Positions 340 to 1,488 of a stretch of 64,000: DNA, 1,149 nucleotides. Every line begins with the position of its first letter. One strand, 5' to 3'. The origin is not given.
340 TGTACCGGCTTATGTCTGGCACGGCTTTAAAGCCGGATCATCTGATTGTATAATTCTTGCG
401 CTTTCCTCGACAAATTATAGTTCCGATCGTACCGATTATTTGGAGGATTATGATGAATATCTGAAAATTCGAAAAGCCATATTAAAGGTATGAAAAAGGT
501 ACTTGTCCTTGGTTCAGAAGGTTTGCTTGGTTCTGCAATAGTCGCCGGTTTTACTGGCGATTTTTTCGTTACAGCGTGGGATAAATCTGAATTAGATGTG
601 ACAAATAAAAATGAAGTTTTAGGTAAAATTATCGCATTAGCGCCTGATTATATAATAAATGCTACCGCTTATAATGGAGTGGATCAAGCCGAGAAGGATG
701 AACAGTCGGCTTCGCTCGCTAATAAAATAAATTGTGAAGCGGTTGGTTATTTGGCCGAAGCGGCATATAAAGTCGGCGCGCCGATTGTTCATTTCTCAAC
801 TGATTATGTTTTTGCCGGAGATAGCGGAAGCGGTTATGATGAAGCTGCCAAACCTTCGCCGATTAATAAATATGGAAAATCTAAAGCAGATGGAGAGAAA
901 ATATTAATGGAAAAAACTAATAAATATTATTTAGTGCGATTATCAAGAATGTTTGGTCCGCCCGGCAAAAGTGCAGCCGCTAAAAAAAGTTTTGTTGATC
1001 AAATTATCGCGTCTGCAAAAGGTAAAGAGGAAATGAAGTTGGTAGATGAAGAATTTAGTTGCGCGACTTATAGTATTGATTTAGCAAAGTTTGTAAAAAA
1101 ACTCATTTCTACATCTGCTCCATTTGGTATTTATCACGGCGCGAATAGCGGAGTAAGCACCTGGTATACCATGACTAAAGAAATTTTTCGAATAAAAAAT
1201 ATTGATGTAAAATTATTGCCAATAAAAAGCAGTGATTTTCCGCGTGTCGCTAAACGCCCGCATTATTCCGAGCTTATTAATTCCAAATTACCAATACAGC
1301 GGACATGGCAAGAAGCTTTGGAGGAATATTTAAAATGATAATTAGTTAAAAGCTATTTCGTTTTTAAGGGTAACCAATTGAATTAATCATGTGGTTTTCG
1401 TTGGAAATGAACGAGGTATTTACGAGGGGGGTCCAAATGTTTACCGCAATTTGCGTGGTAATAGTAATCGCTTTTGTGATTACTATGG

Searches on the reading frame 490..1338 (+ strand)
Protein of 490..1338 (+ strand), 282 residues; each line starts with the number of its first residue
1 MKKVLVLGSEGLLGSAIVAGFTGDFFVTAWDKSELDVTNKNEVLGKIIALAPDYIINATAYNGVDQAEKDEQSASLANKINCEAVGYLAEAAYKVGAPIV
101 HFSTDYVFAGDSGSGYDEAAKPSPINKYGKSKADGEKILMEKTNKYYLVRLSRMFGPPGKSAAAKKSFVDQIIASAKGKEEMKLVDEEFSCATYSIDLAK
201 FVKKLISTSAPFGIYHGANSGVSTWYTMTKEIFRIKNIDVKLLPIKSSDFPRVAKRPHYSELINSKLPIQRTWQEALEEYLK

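Call 94: find_encoding_contigs(protein=window:490-1338:+, flank=10000, max_places=3)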
Protein window:490-1338:+ (282 aa): 3 contigs read that carry it; 3 places shown.
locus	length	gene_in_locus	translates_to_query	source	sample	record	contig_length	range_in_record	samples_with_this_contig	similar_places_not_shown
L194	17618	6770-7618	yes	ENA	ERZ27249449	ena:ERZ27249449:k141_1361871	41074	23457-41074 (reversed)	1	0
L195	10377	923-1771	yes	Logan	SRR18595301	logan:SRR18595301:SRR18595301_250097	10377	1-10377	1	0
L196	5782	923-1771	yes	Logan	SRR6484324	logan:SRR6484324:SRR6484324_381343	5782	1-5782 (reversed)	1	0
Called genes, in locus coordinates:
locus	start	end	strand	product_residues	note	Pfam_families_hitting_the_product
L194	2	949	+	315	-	?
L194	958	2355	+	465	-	PF03721:UDPG_MGDP_dh_N, PF00984:UDPG_MGDP_dh, PF03720:UDPG_MGDP_dh_C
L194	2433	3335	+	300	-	PF01073:3Beta_HSD, PF01370:Epimerase, PF02719:Polysacc_synt_2, PF04321:RmlD_sub_bind, PF05368:NmrA, PF13460:NAD_binding_10, PF16363:GDP_Man_Dehyd, PF07993:NAD_binding_4 (weak)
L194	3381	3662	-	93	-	PF01016:Ribosomal_L27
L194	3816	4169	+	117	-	-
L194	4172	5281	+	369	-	PF01098:FTSW_RODA_SPOVE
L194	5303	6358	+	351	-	PF01073:3Beta_HSD, PF01370:Epimerase, PF02719:Polysacc_synt_2, PF04321:RmlD_sub_bind, PF07993:NAD_binding_4, PF16363:GDP_Man_Dehyd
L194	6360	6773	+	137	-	PF05523:FdtA, PF07883:Cupin_2 (weak)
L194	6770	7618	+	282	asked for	PF01370:Epimerase, PF04321:RmlD_sub_bind, PF16363:GDP_Man_Dehyd (faint)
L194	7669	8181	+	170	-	-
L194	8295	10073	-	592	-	PF01368:DHH, PF02272:DHHA1, PF17768:RecJ_OB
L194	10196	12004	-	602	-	PF00009:GTP_EFTU, PF03144:GTP_EFTU_D2, PF00679:EFG_C, PF06421:LepA_C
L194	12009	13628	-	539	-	PF01943:Polysacc_synt, PF03023:MurJ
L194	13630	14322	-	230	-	-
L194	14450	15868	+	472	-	PF00753:Lactamase_B, PF12706:Lactamase_B_2 (weak), PF16661:Lactamase_B_6, PF10996:Beta-Casp, PF07521:RMMBL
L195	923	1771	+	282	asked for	PF01370:Epimerase, PF04321:RmlD_sub_bind, PF16363:GDP_Man_Dehyd (faint)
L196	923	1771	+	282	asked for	PF01370:Epimerase, PF04321:RmlD_sub_bind, PF16363:GDP_Man_Dehyd (faint)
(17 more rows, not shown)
